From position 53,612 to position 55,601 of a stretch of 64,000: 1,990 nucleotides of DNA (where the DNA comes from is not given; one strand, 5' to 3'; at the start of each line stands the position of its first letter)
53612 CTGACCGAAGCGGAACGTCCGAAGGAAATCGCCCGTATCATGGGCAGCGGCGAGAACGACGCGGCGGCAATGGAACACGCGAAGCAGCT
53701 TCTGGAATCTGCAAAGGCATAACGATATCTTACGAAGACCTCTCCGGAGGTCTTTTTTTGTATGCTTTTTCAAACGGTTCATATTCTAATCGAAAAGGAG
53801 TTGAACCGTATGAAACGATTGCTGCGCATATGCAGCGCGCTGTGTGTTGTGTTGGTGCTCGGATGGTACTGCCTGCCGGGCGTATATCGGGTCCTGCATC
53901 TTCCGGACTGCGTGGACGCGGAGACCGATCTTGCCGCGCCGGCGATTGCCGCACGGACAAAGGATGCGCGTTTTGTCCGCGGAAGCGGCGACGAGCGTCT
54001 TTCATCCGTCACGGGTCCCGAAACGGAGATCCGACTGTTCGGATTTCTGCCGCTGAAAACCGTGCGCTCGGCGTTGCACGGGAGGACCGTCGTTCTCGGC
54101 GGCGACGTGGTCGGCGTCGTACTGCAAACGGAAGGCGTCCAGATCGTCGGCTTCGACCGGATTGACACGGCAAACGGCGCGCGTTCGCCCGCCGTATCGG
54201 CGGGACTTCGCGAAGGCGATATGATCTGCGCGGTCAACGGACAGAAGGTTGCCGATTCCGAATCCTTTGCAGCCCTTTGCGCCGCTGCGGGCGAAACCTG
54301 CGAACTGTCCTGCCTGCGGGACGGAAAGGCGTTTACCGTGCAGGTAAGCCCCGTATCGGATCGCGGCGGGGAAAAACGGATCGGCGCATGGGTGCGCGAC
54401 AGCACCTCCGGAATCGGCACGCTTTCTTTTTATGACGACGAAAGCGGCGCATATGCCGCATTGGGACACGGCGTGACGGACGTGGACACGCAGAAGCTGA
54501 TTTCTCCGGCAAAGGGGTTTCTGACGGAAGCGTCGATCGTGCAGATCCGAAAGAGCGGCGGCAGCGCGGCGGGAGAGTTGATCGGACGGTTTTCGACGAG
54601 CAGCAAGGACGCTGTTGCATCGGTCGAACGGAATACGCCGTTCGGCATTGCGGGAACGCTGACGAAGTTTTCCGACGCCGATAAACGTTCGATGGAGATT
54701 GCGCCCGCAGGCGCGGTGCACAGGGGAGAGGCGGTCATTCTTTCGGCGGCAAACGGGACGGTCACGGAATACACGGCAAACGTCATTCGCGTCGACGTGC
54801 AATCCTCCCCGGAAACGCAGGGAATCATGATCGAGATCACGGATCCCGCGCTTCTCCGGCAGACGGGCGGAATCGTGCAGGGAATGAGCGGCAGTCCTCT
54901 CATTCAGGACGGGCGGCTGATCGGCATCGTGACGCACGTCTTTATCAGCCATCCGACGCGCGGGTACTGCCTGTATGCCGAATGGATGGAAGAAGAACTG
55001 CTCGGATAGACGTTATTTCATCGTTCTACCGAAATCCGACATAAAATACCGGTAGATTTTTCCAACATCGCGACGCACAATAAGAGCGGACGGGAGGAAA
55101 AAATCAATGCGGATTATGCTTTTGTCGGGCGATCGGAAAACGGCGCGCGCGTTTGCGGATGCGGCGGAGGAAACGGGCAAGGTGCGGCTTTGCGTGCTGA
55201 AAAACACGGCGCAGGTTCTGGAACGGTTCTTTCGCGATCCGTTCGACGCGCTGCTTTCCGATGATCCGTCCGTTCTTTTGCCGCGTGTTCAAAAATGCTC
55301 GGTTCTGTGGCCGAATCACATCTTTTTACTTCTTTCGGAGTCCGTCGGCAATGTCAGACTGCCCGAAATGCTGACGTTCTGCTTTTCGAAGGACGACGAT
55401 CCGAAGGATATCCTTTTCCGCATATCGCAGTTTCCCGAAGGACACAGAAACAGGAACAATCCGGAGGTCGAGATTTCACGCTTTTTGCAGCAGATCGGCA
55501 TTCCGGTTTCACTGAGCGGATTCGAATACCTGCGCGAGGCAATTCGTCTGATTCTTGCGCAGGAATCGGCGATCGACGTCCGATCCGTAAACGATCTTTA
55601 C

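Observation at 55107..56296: The spo0A slot holds a coupled pair: Spo0A with a degenerate receiver and altered recognition helix, plus a receiver-less Spo0A_C paralog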

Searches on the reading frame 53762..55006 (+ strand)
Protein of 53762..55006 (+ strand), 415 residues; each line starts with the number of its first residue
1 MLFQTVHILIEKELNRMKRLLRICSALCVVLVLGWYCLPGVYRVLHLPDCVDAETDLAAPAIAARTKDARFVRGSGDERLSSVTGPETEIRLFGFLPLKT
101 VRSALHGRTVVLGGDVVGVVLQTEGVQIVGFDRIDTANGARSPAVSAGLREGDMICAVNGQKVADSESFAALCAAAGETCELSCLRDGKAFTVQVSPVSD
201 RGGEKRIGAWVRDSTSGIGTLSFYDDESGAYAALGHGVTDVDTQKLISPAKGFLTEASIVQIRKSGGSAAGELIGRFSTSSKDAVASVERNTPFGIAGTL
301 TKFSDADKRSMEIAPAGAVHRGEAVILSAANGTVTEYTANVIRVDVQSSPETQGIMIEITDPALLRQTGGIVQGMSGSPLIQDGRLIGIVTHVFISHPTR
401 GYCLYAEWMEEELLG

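Call 3: search_protein_families(library=pfam, proteins=[window:53762-55006:+], max_evalue=1)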
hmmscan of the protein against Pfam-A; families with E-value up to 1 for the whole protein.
window:53762-55006:+ (415 aa): 7 families
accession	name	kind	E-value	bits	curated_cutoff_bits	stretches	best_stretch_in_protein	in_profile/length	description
PF05580.18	Peptidase_S55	-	3.1e-70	236.9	25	1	204-409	2-209/210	SpoIVB peptidase S55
PF13180.12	PDZ_2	-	3.1e-08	34.2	27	1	141-195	22-78/80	PDZ domain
PF17820.7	PDZ_6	-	9.5e-08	32.1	27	1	140-183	7-51/54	PDZ domain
PF14685.13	PDZ_Tricorn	-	5.3e-05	23.6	25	1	137-190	26-83/88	Tricorn protease PDZ domain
PF00595.29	PDZ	-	0.0018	19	23.2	1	142-165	36-59/81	PDZ domain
PF13365.12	Trypsin_2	-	0.0046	18.1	27.6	1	300-389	56-144/144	Trypsin-like peptidase domain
PF23920.1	DUF7259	-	0.17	12.2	27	1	353-391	19-57/77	Domain of unknown function (DUF7259)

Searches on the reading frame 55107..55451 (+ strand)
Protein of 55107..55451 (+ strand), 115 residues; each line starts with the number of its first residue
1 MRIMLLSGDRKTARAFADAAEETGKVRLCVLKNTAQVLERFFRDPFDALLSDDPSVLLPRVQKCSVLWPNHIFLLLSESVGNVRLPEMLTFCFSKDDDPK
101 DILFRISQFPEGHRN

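Call 54: search_protein_representatives(protein=window:55107-55451:+)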
Query: 115 residues. Proteins with E-value up to 0.001 (for the whole library): 17; up to 1e-10: 7; up to 1e-30: 1. The best 17 are listed.
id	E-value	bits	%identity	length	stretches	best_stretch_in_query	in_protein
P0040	1.0e-35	138.4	57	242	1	1-114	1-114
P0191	1.5e-23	99.2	61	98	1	2-78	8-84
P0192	1.4e-19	86.4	45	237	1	1-114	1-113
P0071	8.1e-17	77.5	44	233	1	1-112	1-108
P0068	1.2e-13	67.3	41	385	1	1-107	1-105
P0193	5.4e-12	62.0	34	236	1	1-112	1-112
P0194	1.6e-11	60.5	58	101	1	1-57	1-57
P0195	2.5e-09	53.4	35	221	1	1-111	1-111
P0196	3.8e-09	52.8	38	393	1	1-114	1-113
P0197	1.4e-08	51.0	38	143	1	1-88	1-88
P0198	5.1e-06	42.7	38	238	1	1-90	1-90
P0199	6.6e-06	42.4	28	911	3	73-103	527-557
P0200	1.7e-05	41.0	48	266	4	67-93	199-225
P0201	2.4e-05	40.5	39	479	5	54-89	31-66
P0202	3.7e-05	40.0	35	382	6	63-100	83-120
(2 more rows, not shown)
